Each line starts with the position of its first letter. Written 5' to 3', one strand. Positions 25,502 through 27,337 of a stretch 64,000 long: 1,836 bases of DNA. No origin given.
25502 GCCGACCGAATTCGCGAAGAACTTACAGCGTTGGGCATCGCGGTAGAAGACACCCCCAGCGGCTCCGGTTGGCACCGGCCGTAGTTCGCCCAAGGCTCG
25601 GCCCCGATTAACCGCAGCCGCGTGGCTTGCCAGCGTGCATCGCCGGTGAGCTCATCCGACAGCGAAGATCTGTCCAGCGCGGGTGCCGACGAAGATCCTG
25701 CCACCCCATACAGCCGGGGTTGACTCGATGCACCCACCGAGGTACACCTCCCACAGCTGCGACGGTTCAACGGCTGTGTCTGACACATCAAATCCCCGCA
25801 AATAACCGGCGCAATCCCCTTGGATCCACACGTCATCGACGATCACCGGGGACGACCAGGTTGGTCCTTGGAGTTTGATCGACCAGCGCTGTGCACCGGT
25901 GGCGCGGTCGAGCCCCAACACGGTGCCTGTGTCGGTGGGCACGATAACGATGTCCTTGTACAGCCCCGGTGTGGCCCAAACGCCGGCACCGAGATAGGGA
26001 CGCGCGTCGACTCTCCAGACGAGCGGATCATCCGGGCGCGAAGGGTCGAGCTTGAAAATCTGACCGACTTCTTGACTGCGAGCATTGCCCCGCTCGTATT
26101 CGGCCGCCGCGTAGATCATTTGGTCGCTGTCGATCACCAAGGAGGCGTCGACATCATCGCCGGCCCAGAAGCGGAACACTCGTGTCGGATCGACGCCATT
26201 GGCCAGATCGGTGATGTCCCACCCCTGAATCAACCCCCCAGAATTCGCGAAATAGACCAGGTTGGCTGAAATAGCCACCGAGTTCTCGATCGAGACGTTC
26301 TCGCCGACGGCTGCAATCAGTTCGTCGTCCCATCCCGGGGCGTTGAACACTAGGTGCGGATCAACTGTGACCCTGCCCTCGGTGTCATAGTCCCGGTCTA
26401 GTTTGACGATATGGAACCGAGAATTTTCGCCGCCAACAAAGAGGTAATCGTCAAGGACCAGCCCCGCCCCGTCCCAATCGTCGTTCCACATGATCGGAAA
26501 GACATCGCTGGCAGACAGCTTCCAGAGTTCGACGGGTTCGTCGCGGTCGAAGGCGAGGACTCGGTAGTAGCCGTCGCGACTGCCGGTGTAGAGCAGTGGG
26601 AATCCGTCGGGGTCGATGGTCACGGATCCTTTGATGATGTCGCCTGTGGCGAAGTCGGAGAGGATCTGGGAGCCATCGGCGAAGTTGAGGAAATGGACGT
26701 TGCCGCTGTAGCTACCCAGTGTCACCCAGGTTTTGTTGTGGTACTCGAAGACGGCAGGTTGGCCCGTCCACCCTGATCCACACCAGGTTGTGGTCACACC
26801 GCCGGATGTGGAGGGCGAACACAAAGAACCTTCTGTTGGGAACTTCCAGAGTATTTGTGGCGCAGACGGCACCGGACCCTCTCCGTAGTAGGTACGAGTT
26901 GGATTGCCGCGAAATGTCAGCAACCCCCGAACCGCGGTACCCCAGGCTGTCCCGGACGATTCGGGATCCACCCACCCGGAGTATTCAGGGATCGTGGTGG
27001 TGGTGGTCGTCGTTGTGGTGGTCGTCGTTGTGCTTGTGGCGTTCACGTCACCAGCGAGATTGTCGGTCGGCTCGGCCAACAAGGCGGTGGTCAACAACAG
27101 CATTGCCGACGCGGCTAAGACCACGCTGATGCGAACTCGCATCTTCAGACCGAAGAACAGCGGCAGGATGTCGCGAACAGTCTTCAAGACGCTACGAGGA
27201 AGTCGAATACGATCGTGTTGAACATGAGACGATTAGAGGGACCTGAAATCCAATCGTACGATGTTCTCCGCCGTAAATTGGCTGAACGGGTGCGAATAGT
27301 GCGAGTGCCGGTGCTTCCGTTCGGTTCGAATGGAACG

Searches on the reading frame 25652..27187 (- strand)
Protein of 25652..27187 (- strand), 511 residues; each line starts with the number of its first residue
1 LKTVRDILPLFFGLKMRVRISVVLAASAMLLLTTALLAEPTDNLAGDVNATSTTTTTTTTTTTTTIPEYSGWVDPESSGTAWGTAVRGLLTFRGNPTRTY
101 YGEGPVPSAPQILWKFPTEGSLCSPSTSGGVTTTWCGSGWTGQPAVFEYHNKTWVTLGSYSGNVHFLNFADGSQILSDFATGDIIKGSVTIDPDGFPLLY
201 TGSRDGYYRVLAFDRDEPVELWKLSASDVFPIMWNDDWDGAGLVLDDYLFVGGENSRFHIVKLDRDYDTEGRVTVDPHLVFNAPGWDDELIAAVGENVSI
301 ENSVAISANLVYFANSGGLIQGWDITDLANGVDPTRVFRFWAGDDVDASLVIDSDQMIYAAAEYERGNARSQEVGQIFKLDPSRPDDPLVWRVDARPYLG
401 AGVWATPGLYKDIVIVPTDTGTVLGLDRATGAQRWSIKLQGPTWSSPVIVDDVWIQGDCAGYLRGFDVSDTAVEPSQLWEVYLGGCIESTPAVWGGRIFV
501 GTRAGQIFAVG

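Call 100: search_protein_families(library=pfam, proteins=[window:25652-27187:-], max_evalue=0.00001)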
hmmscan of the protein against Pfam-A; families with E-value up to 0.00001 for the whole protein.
window:25652-27187:- (511 aa): 2 families
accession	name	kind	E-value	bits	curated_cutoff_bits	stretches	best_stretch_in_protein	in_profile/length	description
PF13570.13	Beta-prop_ACSF4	-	1.9e-19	70.7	133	2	289-469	40-203/329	Beta-alanine-activating enzyme, beta-propeller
PF13360.13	PQQ_2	-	5.4e-12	46.3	27.6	1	385-510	11-133/233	Outer membrane protein assembly factor BamB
